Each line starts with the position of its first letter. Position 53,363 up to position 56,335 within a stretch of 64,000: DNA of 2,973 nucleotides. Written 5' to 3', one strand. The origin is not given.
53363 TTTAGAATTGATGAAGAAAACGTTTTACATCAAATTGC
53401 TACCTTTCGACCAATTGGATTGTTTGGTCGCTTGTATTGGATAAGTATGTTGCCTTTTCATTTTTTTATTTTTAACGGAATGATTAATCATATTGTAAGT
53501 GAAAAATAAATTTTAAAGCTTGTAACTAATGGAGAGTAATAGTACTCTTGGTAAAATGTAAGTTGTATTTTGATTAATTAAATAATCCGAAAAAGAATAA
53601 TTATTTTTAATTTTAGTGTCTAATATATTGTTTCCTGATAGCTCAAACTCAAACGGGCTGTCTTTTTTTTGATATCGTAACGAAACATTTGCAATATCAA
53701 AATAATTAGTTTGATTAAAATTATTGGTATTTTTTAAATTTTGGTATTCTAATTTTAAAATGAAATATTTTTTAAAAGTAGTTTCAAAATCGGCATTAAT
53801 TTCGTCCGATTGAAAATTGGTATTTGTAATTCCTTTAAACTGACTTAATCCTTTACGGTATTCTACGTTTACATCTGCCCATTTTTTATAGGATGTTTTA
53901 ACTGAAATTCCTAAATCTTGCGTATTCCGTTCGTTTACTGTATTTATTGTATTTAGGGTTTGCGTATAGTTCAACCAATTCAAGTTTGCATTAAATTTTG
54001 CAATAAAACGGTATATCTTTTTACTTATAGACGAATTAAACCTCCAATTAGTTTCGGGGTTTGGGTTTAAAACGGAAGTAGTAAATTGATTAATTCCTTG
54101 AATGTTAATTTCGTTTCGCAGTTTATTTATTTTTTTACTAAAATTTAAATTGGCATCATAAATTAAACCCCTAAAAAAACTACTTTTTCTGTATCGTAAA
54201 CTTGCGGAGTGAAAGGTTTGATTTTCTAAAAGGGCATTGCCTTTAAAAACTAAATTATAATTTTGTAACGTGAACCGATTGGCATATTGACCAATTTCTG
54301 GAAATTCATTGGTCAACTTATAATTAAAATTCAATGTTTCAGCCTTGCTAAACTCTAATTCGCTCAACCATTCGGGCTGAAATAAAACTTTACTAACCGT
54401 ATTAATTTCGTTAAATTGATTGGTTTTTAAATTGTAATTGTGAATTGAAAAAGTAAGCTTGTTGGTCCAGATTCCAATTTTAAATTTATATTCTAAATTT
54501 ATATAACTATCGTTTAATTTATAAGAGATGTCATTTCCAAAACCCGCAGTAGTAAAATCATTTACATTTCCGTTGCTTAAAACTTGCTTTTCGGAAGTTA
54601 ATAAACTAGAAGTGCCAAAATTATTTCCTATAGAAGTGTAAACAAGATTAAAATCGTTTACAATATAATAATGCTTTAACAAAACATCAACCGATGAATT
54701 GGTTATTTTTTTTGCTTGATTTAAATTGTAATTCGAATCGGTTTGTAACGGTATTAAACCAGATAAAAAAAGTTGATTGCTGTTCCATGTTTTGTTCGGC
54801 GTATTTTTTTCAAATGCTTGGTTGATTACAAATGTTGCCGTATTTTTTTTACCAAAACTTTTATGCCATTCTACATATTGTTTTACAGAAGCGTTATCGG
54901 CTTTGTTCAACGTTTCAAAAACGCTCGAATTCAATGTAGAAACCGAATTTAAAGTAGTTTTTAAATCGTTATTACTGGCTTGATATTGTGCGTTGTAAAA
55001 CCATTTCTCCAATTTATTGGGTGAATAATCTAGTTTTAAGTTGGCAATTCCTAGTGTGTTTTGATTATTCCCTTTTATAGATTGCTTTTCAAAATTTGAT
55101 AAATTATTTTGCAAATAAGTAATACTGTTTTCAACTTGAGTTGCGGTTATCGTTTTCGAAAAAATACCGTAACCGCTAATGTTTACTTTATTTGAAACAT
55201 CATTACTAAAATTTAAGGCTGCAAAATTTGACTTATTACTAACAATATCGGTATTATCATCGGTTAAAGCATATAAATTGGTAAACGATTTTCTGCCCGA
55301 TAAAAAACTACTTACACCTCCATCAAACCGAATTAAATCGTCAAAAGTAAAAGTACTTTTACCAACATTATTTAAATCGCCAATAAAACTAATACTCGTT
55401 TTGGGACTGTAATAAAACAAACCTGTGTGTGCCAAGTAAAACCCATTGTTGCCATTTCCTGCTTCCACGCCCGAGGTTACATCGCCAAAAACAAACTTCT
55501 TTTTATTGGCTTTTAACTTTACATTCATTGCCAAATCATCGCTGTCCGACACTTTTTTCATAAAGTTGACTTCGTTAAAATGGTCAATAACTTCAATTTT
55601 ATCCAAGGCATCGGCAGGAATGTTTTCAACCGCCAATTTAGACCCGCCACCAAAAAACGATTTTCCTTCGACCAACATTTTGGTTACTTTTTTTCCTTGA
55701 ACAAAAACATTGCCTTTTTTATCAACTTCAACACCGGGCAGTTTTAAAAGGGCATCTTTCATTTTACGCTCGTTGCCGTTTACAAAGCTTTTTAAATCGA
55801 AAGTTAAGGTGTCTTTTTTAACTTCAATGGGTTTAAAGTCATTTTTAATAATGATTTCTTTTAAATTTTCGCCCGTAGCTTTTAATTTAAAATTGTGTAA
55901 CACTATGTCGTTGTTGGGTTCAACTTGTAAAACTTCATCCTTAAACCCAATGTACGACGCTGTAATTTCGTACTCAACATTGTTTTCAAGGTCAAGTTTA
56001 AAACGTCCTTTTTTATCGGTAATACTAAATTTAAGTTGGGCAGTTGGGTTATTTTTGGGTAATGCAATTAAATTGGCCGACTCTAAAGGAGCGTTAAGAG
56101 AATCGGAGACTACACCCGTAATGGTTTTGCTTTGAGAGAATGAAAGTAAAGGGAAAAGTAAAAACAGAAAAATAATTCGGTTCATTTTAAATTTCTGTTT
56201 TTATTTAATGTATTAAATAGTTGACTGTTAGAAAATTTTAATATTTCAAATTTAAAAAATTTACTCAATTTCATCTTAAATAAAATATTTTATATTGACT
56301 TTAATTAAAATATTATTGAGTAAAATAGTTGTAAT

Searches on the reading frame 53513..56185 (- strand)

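Call 73: search_protein_families(library=pfam, proteins=[window:53513-56185:-], max_evalue=0.00001)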
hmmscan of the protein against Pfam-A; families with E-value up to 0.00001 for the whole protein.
window:53513-56185:- (890 aa): 2 families
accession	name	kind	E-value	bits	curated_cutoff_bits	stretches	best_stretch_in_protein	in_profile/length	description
PF13620.12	CarboxypepD_reg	-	3.4e-09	37.4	32.3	1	21-101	1-81/82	Carboxypeptidase regulatory-like domain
PF13715.12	CarbopepD_reg_2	-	1.7e-08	34.8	32.2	1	22-112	1-87/88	CarboxypepD_reg-like domain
